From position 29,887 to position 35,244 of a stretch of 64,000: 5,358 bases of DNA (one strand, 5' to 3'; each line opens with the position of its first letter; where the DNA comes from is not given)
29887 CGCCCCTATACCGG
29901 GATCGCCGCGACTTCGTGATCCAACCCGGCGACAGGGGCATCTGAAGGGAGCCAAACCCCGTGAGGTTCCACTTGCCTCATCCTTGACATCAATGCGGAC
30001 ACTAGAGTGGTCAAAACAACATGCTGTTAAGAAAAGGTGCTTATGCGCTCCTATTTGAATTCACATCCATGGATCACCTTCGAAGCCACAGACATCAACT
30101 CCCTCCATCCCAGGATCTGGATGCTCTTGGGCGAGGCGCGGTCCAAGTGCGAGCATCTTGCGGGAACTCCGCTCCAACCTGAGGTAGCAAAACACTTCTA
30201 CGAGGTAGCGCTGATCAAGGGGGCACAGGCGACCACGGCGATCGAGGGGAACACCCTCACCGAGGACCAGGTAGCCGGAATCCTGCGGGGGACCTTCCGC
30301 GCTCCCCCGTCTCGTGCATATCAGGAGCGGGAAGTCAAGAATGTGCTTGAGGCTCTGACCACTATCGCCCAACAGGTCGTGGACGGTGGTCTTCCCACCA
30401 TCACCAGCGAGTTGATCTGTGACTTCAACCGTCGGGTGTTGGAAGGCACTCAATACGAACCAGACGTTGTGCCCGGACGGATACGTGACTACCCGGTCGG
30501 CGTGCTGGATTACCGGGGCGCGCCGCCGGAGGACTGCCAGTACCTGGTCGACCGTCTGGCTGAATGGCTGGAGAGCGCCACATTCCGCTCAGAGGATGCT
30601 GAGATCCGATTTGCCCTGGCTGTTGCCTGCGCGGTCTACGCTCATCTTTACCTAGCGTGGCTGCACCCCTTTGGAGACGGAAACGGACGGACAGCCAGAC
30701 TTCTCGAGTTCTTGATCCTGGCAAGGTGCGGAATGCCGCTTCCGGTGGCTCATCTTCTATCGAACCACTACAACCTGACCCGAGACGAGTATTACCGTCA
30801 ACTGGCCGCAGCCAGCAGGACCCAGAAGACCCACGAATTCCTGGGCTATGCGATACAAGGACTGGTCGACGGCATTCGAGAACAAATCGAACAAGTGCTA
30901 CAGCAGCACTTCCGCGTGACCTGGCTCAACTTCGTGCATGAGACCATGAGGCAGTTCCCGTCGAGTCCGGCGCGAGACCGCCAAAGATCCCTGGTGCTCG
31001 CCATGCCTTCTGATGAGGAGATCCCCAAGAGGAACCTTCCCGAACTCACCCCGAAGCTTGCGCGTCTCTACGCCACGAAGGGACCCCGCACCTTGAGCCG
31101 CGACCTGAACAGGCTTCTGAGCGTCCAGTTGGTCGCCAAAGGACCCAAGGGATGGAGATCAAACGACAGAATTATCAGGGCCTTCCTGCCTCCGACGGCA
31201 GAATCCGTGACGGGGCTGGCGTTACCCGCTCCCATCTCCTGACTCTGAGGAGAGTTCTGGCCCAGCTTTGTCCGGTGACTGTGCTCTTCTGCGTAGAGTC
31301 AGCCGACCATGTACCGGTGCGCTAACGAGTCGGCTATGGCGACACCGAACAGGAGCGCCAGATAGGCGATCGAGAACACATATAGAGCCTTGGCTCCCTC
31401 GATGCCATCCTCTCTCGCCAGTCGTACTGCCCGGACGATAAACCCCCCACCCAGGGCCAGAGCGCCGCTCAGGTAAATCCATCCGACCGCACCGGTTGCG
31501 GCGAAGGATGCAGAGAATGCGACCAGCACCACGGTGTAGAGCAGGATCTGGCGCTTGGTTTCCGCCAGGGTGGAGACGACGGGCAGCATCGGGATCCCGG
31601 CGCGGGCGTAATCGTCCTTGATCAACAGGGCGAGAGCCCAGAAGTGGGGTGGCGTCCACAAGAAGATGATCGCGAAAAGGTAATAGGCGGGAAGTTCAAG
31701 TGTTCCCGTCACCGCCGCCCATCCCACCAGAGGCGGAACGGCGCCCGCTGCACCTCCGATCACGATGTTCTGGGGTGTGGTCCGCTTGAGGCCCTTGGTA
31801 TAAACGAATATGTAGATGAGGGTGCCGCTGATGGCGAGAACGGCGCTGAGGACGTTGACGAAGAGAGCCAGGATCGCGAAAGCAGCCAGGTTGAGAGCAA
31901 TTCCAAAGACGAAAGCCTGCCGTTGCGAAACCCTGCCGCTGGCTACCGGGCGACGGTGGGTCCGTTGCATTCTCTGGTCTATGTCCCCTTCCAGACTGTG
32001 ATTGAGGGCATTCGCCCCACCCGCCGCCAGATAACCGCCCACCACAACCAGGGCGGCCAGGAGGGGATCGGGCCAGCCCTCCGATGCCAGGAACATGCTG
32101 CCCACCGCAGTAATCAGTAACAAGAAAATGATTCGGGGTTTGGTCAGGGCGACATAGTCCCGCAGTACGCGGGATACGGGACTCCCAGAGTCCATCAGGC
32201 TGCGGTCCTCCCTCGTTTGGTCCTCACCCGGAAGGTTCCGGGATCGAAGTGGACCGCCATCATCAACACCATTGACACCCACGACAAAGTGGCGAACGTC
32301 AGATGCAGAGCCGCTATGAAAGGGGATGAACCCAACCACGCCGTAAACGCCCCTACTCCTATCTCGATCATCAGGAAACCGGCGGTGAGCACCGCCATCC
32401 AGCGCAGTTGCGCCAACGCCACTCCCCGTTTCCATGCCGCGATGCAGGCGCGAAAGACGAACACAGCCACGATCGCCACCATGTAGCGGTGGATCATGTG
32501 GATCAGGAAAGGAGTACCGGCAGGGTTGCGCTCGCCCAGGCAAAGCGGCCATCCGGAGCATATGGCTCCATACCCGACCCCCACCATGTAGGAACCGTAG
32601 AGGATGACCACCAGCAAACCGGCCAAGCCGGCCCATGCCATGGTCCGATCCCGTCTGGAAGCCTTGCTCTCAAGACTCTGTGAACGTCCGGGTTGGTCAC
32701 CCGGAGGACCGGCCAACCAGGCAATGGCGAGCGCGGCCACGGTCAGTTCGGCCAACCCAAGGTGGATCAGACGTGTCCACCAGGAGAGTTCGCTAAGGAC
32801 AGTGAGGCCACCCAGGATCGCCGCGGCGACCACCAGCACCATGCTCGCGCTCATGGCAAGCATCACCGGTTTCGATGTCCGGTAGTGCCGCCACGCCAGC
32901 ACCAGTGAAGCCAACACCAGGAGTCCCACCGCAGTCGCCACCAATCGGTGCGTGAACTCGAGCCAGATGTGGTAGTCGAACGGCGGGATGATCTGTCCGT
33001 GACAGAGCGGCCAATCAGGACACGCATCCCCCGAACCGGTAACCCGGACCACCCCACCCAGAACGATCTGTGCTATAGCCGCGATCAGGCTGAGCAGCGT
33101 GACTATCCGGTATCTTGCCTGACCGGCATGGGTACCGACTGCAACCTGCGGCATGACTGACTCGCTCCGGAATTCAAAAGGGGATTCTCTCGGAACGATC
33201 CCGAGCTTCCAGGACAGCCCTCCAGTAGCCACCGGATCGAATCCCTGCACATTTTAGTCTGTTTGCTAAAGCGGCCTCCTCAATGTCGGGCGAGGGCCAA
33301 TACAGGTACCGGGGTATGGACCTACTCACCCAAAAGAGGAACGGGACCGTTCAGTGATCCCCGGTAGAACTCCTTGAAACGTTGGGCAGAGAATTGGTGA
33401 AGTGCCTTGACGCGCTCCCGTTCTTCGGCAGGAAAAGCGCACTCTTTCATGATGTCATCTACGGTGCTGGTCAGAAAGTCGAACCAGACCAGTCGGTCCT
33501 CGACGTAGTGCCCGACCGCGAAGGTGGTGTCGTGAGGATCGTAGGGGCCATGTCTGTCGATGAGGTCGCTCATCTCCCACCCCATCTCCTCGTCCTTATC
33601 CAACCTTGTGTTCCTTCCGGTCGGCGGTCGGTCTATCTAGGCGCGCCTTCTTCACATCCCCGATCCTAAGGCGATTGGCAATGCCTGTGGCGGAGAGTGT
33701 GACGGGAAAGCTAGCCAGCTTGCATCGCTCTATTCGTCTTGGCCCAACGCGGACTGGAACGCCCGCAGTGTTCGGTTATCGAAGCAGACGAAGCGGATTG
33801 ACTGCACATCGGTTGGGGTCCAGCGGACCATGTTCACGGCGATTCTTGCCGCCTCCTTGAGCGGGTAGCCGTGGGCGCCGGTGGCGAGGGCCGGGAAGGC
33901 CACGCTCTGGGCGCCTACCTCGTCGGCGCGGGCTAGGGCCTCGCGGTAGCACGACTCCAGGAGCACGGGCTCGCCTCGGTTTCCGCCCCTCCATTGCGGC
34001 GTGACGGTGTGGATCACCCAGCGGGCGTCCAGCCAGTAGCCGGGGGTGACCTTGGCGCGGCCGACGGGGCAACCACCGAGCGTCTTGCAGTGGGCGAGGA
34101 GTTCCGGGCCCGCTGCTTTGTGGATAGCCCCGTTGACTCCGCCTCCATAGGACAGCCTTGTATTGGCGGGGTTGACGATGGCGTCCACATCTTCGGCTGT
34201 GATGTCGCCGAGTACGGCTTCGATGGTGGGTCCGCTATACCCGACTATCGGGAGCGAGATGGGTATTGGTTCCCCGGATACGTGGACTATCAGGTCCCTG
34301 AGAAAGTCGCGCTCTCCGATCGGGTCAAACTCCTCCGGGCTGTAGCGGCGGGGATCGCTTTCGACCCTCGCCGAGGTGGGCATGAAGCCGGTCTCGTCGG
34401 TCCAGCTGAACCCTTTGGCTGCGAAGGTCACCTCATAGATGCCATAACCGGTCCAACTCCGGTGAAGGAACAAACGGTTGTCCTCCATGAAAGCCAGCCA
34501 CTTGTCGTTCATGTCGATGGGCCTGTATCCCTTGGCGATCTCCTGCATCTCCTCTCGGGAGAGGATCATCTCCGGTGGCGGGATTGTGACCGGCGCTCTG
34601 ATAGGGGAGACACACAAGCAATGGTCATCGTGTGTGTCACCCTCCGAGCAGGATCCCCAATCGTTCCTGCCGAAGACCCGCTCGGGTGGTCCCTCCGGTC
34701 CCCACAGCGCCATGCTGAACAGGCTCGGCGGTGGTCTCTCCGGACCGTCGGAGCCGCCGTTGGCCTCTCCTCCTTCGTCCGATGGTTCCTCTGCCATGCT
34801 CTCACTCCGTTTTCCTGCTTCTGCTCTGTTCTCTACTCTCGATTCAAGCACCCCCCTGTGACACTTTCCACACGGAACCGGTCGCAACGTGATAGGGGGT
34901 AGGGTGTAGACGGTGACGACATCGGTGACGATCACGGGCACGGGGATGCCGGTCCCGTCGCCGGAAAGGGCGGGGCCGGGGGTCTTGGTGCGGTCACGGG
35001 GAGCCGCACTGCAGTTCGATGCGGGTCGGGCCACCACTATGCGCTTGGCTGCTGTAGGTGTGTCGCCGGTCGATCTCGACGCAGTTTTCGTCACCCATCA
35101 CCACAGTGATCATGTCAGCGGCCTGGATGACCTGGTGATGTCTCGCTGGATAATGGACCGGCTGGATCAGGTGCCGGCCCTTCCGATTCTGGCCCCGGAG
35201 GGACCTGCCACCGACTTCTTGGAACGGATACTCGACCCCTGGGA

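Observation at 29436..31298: Lower-GC islet: small unknown ORF plus class II Fic protein inserted beside ctaB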

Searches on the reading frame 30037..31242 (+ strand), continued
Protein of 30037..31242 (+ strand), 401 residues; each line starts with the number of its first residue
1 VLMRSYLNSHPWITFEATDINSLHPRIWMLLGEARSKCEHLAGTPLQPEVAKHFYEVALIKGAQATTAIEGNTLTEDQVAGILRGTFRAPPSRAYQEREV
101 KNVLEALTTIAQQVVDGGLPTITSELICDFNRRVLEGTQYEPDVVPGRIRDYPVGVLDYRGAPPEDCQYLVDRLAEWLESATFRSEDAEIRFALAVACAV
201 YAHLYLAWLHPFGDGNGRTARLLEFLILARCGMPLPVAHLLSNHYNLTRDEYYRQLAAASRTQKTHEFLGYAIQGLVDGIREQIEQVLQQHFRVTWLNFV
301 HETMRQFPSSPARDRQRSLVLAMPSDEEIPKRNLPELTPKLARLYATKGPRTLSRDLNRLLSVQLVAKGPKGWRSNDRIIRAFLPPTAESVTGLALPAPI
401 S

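Call 98: find_encoding_contigs(protein=P0278, flank=3000, max_places=1)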
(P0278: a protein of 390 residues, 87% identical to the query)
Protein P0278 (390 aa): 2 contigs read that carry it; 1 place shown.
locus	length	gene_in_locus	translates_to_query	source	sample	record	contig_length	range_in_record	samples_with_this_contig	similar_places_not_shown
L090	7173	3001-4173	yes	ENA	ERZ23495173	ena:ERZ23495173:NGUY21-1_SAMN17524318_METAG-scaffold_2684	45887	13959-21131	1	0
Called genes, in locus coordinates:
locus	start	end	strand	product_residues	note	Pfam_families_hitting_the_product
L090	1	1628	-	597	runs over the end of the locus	PF13401:AAA_22 (weak), PF00004:AAA (weak), PF07728:AAA_5, PF28529:McrB_lid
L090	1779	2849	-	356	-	PF01661:Macro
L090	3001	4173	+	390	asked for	PF02661:Fic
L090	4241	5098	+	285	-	PF23023:Anti-Pycsar_Apyc1, PF00753:Lactamase_B, PF12706:Lactamase_B_2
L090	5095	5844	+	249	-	PF01613:Flavin_Reduct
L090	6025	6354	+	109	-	-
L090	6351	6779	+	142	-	PF01850:PIN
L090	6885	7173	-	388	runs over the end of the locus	PF01321:Creatinase_N, PF00557:Peptidase_M24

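Call 99: find_encoding_contigs(protein=P0279, flank=3000, max_places=1)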
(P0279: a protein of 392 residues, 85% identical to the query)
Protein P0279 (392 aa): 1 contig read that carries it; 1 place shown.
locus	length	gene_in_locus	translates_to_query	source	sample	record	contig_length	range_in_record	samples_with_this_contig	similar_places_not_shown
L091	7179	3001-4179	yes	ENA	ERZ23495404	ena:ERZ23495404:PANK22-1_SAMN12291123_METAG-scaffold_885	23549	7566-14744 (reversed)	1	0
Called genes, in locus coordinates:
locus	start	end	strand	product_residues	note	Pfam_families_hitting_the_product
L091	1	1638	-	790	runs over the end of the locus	PF00004:AAA (weak), PF07728:AAA_5, PF13401:AAA_22 (weak), PF28529:McrB_lid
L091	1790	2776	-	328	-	PF01661:Macro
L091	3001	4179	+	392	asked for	PF02661:Fic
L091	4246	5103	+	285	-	PF23023:Anti-Pycsar_Apyc1, PF00753:Lactamase_B, PF12706:Lactamase_B_2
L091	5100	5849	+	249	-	PF01613:Flavin_Reduct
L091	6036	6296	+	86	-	-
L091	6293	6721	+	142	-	PF01850:PIN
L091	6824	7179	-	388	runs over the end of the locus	PF01321:Creatinase_N, PF00557:Peptidase_M24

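Call 100: find_encoding_contigs(protein=P0282, flank=3000, max_places=1)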
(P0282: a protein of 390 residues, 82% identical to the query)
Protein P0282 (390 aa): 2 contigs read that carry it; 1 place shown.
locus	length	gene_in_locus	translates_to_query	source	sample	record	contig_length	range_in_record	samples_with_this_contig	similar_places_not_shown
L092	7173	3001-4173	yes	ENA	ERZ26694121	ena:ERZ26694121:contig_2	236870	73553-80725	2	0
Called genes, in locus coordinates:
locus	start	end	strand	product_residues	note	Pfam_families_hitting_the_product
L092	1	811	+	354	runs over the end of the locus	PF00296:Bac_luciferase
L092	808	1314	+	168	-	PF00903:Glyoxalase, PF22677:Ble-like_N (weak), PF13669:Glyoxalase_4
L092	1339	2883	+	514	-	PF00501:AMP-binding, PF13193:AMP-binding_C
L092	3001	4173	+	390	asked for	PF02661:Fic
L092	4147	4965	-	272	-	-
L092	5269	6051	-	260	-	PF01661:Macro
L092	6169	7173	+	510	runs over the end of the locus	PF05598:DUF772, PF01609:DDE_Tnp_1, PF13751:DDE_Tnp_1_6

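Call 102: find_related_loci(query=window:30043-31239:+, collection=metagenome_contigs, flank=5000)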
Query window:30043-31239:+ (399 aa) in metagenome_contigs; peptide patterns used: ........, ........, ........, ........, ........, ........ (x = any residue, [..] = any of these).
220 stretches matched a pattern; 11 encode a relative of the query (tblastn E <= 1e-3); 11 distinct loci.
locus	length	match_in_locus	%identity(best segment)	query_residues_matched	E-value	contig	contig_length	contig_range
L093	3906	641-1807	80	1-388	0e+0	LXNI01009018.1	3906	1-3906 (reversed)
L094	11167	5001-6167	79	1-388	0e+0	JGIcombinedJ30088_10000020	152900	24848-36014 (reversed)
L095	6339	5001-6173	71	1-390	0e+0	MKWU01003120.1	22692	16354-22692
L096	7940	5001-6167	70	1-388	0e+0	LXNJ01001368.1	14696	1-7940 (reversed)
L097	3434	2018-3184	70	1-388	0e+0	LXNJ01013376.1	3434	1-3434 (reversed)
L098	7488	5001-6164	46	4-383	1e-105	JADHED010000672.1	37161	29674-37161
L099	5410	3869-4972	41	1-368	1e-79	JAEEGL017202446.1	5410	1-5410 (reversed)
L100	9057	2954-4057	41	1-368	1e-79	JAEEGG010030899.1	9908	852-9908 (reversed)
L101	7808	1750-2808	44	20-370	4e-78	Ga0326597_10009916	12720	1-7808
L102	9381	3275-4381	39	3-371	2e-74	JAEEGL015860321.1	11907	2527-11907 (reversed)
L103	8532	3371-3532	41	206-259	2e-5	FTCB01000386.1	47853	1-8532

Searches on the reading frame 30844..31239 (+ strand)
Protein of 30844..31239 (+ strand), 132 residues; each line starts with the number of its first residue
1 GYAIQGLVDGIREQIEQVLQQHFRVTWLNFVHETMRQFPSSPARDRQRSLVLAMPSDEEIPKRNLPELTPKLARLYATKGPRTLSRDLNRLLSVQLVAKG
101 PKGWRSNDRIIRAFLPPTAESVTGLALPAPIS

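Call 77: search_solved_structures(query=window:30844-31239:+, max_evalue=10)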
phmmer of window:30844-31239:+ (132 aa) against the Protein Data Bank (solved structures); distinct sequences matched with E-value up to 10: 5.
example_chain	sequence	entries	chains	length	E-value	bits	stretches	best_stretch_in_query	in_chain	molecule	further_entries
4fct_A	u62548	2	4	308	0.38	14.3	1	9-72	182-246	Chaperone protein ClpB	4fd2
4lj7_A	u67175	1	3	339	0.39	14.2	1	9-71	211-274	Chaperone protein ClpB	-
4lj4_A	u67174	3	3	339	0.39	14.2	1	9-71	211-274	Chaperone protein ClpB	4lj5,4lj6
4lj8_A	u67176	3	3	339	0.39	14.2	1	9-71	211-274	Chaperone protein ClpB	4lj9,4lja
4fcv_A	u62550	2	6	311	0.41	14.2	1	9-48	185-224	Chaperone protein ClpB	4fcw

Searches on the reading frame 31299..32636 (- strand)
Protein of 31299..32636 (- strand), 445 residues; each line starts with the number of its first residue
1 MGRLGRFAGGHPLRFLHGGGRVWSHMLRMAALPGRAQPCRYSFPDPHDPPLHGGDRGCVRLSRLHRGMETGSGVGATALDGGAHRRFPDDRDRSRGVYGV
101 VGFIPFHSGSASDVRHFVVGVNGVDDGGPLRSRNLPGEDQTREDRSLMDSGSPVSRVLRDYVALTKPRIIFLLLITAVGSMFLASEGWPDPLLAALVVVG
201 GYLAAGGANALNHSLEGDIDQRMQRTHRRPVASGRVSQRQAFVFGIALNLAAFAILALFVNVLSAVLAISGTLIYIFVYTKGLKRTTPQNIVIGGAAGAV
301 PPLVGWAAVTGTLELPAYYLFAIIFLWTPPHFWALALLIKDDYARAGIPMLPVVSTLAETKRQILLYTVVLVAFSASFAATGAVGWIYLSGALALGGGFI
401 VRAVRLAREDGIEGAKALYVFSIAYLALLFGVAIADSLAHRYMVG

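Call 3: search_protein_families(library=pfam, proteins=[window:31299-32636:-], max_evalue=0.01)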
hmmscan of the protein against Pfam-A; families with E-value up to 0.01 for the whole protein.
window:31299-32636:- (445 aa): 1 family
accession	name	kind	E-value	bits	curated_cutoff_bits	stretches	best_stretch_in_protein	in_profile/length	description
PF01040.23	UbiA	-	4.1e-64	216.7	34.2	1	173-419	1-244/250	UbiA prenyltransferase family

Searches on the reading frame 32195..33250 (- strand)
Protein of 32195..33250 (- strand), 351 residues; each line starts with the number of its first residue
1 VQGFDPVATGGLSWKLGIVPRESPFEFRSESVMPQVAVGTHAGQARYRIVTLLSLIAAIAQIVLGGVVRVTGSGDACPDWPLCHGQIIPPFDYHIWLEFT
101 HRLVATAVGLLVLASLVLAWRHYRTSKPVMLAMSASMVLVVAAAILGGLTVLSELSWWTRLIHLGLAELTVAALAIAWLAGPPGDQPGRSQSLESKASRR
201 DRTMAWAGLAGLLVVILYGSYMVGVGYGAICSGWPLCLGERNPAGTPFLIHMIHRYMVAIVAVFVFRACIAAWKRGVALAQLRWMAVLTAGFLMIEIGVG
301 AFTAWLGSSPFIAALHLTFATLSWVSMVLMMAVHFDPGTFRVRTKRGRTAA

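Call 3: search_protein_families(library=pfam, proteins=[window:32195-33250:-], max_evalue=0.01)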
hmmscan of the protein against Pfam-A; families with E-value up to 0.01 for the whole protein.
window:32195-33250:- (351 aa): 1 family
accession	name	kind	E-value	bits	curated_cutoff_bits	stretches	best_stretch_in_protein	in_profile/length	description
PF02628.20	COX15-CtaA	-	4.2e-35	121.8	29.9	2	91-327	71-321/322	Cytochrome oxidase assembly protein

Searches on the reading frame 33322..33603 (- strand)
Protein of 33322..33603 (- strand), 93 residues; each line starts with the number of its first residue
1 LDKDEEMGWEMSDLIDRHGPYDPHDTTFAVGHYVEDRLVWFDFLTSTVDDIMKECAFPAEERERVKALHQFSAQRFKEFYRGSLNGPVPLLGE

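Call 3: search_protein_families(library=pfam, proteins=[window:33322-33603:-], max_evalue=0.01)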
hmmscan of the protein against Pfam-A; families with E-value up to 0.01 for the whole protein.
window:33322-33603:- (93 aa): 0 families

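Call 5: search_protein_families(library=ncbifam, proteins=[window:33322-33603:-], max_evalue=0.1)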
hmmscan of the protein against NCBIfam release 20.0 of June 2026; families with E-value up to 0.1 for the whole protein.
window:33322-33603:- (93 aa): 0 families

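Call 6: search_protein_families(library=padloc, proteins=[window:33322-33603:-], max_evalue=0.1)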
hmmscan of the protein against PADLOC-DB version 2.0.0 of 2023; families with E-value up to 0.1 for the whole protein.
window:33322-33603:- (93 aa): 1 family
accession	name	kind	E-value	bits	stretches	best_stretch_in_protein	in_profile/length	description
PDLC03322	MTase_II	-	0.00065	16.7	1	4-47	254-297/446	Type II methyltransferase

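Call 53: search_protein_families(library=phrogs, proteins=[window:33322-33603:-], max_evalue=0.01)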
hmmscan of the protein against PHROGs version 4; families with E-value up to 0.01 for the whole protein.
window:33322-33603:- (93 aa): 0 families

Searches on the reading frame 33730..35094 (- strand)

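Call 3: search_protein_families(library=pfam, proteins=[window:33730-35094:-], max_evalue=0.01)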
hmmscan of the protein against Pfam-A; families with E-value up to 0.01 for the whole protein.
window:33730-35094:- (454 aa): 1 family
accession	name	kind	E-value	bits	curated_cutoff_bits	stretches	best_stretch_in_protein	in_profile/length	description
PF01661.27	Macro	-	4.2e-40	136.8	22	1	307-419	1-118/118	Macro domain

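Call 6: search_protein_families(library=padloc, proteins=[window:33730-35094:-], max_evalue=0.1)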
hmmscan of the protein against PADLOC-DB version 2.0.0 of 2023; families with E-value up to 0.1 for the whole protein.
window:33730-35094:- (454 aa): 0 families
